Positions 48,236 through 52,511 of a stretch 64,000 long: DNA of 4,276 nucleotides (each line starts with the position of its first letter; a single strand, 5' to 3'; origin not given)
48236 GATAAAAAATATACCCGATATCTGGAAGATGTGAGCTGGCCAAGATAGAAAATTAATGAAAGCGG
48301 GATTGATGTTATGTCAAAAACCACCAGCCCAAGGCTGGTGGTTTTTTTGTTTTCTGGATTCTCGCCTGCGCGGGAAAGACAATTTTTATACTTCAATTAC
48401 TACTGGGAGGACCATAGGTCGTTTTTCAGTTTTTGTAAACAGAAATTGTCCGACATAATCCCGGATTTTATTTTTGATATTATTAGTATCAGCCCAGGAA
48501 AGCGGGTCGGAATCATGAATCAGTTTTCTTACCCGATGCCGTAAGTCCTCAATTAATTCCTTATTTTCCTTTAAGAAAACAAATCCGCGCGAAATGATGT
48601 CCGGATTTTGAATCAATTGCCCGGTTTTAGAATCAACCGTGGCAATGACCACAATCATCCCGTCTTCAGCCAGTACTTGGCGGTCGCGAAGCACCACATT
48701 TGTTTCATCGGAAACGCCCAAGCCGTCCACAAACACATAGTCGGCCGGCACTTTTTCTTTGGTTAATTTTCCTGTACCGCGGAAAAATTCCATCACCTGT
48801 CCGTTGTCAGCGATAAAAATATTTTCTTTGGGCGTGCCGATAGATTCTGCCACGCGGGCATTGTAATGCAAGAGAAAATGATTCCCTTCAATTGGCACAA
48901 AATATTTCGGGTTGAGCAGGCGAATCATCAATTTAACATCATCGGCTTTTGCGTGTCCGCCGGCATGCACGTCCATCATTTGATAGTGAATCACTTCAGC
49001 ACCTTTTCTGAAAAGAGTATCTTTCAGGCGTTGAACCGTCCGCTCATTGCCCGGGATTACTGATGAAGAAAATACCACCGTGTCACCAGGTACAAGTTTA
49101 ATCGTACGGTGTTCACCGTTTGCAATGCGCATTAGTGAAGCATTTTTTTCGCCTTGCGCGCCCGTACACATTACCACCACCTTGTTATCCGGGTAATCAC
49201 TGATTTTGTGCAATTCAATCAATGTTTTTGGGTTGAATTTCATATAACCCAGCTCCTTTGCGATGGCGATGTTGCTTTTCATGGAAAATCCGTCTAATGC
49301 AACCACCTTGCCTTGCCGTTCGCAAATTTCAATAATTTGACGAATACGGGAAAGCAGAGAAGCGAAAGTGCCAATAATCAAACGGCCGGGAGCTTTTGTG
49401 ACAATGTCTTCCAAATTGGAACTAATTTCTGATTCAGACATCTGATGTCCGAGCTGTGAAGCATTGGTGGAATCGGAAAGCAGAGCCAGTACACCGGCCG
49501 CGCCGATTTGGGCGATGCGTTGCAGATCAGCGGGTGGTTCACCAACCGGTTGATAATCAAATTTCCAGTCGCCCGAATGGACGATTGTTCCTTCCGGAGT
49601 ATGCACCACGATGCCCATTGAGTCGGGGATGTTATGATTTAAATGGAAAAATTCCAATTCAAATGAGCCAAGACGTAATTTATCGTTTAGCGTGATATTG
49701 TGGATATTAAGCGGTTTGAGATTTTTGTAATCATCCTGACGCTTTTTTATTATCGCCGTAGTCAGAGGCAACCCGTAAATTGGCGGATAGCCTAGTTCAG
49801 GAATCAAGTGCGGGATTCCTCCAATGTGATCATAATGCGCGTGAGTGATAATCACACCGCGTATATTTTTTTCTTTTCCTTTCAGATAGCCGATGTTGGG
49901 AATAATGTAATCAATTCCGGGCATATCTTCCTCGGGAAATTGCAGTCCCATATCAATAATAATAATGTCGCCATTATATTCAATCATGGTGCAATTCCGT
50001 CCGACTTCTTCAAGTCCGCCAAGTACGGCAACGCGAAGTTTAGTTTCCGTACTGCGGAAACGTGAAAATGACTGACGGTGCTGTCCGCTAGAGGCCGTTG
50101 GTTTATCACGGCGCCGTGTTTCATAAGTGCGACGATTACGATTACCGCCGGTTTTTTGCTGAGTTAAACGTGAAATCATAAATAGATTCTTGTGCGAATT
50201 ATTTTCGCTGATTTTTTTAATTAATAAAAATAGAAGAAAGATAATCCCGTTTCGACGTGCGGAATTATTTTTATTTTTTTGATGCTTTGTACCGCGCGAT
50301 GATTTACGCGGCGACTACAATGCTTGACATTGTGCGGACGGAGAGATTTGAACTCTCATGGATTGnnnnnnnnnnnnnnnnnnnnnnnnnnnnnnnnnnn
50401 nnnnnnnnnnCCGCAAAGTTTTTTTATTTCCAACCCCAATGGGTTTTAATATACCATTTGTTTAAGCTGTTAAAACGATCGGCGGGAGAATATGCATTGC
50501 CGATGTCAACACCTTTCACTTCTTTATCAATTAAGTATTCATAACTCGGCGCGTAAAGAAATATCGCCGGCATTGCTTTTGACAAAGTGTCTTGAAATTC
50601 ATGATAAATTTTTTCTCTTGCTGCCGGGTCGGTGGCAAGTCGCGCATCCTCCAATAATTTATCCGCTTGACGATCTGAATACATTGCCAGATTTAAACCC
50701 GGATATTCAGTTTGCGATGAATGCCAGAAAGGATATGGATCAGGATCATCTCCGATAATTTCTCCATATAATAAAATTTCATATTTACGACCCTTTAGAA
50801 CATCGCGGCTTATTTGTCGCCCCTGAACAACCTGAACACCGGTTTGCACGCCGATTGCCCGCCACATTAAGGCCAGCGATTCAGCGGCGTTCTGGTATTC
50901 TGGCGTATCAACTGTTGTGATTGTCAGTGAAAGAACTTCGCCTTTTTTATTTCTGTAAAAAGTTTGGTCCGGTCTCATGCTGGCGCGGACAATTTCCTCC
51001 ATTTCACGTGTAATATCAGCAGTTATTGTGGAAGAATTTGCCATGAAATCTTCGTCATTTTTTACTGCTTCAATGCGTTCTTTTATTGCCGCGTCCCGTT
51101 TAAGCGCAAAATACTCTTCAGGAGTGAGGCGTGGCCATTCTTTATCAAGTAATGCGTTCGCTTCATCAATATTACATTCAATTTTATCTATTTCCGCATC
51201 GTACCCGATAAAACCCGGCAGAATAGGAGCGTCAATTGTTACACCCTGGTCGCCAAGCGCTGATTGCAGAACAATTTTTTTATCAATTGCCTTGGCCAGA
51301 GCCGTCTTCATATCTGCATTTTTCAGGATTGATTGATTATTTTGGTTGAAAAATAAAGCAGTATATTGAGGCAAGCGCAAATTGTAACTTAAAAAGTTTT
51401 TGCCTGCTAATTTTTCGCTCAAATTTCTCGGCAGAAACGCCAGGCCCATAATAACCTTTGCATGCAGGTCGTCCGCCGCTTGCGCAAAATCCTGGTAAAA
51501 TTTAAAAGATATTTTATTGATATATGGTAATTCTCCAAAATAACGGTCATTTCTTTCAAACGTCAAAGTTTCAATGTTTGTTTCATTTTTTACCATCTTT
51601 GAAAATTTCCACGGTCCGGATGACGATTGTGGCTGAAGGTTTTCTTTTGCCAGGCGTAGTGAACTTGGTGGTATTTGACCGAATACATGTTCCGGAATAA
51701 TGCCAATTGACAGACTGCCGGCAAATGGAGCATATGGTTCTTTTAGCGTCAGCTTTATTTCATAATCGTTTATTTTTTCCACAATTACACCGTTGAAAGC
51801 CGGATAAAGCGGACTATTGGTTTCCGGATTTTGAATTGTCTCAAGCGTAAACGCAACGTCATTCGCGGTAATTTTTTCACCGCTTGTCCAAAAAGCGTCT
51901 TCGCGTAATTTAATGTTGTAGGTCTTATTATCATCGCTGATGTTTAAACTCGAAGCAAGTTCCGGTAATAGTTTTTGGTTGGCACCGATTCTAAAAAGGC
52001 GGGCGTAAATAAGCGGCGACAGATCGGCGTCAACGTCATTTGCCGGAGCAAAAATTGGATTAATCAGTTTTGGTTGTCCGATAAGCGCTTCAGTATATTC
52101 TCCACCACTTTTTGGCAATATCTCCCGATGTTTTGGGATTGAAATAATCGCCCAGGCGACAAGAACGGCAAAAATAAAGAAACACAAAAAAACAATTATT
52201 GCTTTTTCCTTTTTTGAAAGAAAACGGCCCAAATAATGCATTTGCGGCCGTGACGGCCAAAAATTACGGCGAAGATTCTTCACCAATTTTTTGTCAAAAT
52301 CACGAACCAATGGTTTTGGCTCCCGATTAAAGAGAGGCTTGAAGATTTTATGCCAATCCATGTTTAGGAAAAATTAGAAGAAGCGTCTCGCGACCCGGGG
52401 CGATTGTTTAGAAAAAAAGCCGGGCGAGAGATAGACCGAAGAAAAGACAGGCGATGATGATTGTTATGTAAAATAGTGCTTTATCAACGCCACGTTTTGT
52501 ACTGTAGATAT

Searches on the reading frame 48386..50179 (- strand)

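Call 74: search_protein_families(library=pfam, proteins=[window:48386-50179:-], max_evalue=0.01)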
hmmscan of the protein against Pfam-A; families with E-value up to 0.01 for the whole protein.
window:48386-50179:- (597 aa): 4 families
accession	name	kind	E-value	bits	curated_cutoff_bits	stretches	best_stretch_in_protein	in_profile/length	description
PF22505.1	RNase_J_b_CASP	-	2.4e-43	147.3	27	1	265-388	2-125/126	Ribonuclease J, beta-CASP domain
PF17770.6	RNase_J_C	-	8e-32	110.7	23.8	1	496-597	1-102/102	Ribonuclease J C-terminal domain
PF00753.33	Lactamase_B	-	3.4e-17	63.5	22.7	1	59-206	4-151/196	Metallo-beta-lactamase superfamily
PF12706.13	Lactamase_B_2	-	4.3e-14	53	27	1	104-206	29-144/200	Beta-lactamase superfamily domain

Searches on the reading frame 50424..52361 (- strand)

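Call 74: search_protein_families(library=pfam, proteins=[window:50424-52361:-], max_evalue=0.01)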
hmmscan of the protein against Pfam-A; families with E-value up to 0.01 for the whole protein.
window:50424-52361:- (645 aa): 1 family
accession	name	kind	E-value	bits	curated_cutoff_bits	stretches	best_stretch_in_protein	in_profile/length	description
PF00496.27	SBP_bac_5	-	4.3e-57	194.3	32.4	1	131-549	2-360/368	Bacterial extracellular solute-binding proteins, family 5 Middle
